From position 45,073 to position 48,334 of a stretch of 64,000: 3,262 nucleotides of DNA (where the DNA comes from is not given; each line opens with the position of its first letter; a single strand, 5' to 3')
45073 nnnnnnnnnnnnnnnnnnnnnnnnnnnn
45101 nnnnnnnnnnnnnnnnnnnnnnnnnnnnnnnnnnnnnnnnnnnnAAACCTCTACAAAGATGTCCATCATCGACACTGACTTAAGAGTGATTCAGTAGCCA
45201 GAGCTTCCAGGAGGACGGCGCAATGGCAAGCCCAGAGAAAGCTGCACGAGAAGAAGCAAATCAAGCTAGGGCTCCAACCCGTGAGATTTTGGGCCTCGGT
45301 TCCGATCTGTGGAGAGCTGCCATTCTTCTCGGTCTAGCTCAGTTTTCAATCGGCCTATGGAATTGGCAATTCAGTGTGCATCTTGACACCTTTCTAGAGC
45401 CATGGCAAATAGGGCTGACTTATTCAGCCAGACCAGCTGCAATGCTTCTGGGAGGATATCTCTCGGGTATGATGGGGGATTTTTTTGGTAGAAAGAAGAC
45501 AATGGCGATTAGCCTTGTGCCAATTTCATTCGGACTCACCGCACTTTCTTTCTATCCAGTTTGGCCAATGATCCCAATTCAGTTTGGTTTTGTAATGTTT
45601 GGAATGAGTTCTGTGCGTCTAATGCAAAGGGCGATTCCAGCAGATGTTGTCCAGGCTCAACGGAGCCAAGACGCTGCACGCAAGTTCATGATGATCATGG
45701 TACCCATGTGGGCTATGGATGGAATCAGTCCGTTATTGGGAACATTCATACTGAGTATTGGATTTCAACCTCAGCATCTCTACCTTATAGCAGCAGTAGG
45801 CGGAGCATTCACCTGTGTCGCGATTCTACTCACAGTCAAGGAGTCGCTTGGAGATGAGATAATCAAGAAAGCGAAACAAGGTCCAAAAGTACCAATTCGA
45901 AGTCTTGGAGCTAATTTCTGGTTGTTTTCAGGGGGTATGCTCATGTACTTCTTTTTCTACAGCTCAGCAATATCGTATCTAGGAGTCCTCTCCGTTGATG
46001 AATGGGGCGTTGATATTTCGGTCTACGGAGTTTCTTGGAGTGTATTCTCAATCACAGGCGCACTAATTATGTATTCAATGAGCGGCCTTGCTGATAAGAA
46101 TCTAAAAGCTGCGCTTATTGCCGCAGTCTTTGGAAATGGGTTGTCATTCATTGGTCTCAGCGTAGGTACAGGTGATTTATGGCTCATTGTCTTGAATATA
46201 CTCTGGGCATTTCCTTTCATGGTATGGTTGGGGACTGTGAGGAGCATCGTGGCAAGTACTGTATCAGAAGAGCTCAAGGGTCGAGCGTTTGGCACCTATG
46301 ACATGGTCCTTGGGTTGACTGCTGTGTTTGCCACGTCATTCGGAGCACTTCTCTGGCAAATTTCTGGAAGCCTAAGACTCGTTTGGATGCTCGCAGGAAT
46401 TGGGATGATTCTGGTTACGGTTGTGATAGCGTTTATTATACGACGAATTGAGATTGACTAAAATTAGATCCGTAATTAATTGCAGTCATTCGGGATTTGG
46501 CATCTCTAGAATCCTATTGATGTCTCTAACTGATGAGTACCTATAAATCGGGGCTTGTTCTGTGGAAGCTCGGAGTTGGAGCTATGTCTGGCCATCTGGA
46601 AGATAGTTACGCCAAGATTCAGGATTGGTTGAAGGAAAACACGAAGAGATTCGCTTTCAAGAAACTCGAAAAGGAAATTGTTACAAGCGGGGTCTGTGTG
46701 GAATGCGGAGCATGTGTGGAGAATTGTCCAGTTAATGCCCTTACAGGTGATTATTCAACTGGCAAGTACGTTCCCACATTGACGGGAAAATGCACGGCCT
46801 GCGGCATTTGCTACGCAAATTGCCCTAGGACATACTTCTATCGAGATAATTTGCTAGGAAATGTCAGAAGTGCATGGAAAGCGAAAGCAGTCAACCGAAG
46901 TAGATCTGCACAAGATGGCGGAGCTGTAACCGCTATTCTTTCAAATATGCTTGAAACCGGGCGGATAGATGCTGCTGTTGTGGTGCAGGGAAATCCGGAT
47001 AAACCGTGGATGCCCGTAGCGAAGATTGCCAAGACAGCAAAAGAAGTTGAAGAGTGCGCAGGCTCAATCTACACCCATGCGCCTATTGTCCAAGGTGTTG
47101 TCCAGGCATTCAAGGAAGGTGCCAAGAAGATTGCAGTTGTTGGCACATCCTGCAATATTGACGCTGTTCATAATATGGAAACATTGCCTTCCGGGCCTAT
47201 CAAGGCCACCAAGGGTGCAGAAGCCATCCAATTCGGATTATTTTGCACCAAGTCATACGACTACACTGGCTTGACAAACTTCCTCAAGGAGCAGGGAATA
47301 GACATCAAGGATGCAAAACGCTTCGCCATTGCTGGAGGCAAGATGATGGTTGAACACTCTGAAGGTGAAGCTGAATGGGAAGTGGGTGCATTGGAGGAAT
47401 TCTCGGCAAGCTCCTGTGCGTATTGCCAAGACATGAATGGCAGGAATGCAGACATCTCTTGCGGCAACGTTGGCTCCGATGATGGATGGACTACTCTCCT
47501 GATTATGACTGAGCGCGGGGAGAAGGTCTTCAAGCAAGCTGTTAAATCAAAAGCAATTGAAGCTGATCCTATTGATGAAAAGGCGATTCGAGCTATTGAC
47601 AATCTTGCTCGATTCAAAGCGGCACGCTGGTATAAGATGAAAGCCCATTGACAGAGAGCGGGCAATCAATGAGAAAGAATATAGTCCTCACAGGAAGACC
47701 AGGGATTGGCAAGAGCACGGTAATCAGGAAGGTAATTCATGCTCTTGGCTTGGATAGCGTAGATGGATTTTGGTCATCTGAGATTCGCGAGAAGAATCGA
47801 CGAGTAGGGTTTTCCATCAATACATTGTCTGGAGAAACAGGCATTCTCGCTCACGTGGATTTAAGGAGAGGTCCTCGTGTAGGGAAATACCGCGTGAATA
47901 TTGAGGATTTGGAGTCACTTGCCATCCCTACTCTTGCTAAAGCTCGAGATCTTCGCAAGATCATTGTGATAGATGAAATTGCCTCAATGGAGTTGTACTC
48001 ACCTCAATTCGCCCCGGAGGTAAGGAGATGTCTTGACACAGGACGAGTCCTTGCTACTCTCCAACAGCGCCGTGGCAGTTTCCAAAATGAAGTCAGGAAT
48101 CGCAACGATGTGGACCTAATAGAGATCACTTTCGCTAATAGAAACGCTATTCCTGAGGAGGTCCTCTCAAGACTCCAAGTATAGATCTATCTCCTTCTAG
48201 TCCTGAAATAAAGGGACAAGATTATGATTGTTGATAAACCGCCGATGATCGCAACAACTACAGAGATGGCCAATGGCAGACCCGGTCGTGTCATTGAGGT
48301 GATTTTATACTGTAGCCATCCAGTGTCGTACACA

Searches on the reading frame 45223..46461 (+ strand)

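Call 77: search_protein_families(library=pfam, proteins=[window:45223-46461:+], max_evalue=0.00001)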
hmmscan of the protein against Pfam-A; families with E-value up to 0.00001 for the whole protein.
window:45223-46461:+ (412 aa): 1 family
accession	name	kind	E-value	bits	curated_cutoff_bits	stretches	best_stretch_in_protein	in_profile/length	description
PF07690.21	MFS_1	-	2.5e-17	63.3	33.4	1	58-370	29-346/347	Major Facilitator Superfamily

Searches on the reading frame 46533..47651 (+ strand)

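Call 77: search_protein_families(library=pfam, proteins=[window:46533-47651:+], max_evalue=0.00001)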
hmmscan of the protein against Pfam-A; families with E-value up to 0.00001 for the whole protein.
window:46533-47651:+ (372 aa): 9 families
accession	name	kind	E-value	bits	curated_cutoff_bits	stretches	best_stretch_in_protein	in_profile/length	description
PF04432.18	FrhB_FdhB_C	-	1.6e-37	129.1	23.3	1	198-350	2-150/150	Coenzyme F420 hydrogenase/dehydrogenase, beta subunit C terminus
PF04422.18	FrhB_FdhB_N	-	1.2e-21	77.1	22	1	115-186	2-74/78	Coenzyme F420 hydrogenase/dehydrogenase, beta subunit N-term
PF13187.11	Fer4_9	-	2.8e-08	34.1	27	1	55-100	2-50/52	4Fe-4S dicluster domain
PF12838.12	Fer4_7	-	1.4e-07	32.3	27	1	55-99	2-50/52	4Fe-4S dicluster domain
PF13484.11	Fer4_16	-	2.5e-07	31.8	30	0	55-73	2-20/66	4Fe-4S double cluster binding domain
PF00037.32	Fer4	-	3.3e-07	30.3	21.1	0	53-71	6-24/24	4Fe-4S binding domain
PF14697.11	Fer4_21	-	3.4e-07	30.7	35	1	52-98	5-52/59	4Fe-4S dicluster domain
PF13183.11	Fer4_8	-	5.9e-07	30.4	27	0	55-73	5-23/68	4Fe-4S dicluster domain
PF12837.12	Fer4_6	-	8.9e-06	25.9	25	0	55-70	9-24/24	4Fe-4S binding domain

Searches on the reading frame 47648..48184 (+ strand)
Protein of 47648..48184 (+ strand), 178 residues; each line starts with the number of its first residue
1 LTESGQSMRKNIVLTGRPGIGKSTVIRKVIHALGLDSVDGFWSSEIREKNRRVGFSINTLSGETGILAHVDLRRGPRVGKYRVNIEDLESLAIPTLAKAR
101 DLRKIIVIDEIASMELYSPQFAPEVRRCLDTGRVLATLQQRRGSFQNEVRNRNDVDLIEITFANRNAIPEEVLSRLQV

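Call 77: search_protein_families(library=pfam, proteins=[window:47648-48184:+], max_evalue=0.00001)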
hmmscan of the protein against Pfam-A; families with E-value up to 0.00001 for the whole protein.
window:47648-48184:+ (178 aa): 2 families
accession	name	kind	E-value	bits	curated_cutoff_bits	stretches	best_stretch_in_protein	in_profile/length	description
PF03266.21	NTPase_1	-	7.6e-47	159.7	23.9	1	11-173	1-168/168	NTPase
PF13401.12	AAA_22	-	1.7e-07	32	27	1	9-130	5-109/130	AAA domain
